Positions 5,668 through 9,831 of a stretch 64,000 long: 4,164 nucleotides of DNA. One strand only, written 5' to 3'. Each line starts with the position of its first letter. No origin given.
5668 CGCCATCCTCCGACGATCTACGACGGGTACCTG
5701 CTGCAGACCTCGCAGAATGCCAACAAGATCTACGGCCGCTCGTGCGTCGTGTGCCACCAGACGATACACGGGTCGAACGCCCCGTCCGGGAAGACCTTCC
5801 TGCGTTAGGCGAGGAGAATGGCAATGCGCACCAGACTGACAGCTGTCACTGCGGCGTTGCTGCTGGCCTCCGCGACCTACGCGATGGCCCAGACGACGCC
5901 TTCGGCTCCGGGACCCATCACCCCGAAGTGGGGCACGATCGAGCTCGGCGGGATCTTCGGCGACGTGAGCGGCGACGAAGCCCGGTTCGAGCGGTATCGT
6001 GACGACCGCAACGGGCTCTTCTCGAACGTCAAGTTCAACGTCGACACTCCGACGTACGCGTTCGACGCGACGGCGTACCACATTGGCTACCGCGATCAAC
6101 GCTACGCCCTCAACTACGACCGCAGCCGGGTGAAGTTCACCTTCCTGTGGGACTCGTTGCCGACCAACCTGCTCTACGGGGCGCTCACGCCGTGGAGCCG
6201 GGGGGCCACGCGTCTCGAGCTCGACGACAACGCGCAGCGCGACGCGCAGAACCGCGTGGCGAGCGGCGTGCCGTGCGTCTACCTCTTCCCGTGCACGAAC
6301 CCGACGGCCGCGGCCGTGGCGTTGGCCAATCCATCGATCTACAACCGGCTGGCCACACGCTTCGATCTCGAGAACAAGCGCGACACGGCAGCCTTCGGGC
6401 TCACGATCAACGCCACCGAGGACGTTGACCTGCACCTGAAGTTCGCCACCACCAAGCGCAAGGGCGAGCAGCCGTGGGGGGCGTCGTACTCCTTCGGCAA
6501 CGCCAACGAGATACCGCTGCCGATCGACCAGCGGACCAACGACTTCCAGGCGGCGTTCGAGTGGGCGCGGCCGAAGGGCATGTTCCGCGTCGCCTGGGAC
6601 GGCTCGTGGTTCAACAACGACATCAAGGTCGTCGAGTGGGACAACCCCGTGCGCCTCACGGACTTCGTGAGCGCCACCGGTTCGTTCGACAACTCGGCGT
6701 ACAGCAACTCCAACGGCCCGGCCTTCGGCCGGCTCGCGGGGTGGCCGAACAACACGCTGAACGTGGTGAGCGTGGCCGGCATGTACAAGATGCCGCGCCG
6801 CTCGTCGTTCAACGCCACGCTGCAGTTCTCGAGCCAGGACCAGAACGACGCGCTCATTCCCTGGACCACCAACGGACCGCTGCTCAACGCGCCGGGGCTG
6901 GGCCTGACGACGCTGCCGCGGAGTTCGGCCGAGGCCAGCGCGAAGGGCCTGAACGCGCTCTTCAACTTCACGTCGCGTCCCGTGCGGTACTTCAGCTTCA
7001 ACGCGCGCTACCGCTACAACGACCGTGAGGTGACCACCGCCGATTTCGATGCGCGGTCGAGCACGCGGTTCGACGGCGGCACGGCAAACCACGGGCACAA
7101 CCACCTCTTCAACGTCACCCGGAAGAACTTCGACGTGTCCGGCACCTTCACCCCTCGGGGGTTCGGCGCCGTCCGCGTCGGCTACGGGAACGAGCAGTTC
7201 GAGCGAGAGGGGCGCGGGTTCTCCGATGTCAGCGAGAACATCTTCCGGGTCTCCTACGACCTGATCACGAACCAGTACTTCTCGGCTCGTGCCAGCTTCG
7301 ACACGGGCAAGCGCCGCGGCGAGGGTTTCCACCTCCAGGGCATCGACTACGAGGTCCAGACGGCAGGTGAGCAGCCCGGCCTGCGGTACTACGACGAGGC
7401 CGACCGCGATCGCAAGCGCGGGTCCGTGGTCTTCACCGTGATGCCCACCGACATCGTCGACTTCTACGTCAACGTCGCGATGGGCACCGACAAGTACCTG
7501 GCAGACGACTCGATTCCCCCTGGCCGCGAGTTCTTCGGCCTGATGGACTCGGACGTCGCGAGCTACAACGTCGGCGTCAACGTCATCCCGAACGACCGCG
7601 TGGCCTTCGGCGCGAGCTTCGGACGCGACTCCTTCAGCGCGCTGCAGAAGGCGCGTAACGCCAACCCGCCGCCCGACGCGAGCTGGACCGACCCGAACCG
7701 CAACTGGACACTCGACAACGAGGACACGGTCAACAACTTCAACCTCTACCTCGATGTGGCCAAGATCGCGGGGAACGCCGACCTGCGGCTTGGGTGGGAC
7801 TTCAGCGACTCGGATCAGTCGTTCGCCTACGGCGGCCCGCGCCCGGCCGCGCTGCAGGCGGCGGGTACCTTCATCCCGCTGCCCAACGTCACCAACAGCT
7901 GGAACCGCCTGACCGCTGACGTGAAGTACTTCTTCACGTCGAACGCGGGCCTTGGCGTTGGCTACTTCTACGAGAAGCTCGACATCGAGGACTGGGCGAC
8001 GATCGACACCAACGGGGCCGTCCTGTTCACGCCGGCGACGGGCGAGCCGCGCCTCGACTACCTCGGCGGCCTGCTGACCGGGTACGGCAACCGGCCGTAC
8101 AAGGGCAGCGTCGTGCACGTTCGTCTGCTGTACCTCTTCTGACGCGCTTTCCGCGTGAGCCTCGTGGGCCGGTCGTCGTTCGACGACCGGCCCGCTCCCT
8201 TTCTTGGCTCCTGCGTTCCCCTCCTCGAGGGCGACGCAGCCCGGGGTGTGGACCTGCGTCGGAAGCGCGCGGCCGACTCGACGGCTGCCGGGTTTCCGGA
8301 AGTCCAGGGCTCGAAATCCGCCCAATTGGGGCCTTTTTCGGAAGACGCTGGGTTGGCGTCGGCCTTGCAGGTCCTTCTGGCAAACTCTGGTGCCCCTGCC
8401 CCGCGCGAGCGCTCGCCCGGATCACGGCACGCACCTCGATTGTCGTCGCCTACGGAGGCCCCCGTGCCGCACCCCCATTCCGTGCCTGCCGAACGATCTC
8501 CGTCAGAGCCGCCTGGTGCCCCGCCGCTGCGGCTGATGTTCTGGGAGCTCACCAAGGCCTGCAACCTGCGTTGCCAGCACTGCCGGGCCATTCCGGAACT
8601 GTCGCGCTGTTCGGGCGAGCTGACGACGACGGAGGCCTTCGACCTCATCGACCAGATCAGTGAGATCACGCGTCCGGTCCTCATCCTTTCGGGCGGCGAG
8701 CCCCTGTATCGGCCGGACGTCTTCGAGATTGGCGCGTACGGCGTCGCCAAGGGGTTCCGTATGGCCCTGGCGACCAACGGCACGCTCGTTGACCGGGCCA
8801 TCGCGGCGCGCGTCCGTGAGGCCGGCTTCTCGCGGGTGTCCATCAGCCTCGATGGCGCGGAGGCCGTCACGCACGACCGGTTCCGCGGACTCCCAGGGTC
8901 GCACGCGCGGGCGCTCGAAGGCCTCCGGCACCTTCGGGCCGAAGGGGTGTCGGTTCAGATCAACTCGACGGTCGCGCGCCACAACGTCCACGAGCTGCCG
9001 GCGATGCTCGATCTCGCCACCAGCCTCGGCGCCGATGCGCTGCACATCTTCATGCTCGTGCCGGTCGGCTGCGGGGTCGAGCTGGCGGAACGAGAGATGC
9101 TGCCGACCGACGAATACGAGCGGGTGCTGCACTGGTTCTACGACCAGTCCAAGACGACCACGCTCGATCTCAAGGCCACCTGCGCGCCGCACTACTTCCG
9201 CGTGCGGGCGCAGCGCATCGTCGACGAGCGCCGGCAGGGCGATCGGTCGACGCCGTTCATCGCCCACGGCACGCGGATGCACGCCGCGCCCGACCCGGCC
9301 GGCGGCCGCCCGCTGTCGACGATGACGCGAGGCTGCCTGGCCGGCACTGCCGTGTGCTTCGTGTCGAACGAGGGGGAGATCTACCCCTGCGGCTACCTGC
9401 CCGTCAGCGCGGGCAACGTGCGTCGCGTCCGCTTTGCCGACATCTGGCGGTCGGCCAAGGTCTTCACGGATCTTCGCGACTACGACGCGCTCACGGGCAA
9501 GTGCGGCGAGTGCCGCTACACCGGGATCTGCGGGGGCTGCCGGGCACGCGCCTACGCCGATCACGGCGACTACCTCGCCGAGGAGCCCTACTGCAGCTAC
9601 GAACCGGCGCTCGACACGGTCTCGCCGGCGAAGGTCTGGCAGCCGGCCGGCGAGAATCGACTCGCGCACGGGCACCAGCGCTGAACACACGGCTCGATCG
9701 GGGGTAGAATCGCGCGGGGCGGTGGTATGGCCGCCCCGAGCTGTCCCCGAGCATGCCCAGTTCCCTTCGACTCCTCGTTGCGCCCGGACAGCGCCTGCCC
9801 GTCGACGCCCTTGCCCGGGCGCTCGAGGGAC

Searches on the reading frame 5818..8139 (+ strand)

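Call 57: search_protein_families(library=pfam, proteins=[window:5818-8139:+], max_evalue=0.0001)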
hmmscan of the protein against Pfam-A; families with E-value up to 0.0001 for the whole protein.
window:5818-8139:+ (774 aa): 1 family
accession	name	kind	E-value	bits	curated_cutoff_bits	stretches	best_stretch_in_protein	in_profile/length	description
PF11854.14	MtrB_PioB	-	1.6e-70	238.9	23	1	51-743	3-617/635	Putative outer membrane beta-barrel porin, MtrB/PioB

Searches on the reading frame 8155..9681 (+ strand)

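Call 57: search_protein_families(library=pfam, proteins=[window:8155-9681:+], max_evalue=0.0001)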
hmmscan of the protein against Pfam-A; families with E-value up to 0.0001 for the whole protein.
window:8155-9681:+ (509 aa): 2 families
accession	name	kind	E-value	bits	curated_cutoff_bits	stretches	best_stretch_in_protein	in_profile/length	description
PF04055.27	Radical_SAM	-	2.5e-22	80.3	29.5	1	131-287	2-165/166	Radical SAM superfamily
PF13186.11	SPASM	-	2.9e-08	34.3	21.5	1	394-453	1-66/67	Iron-sulfur cluster-binding domain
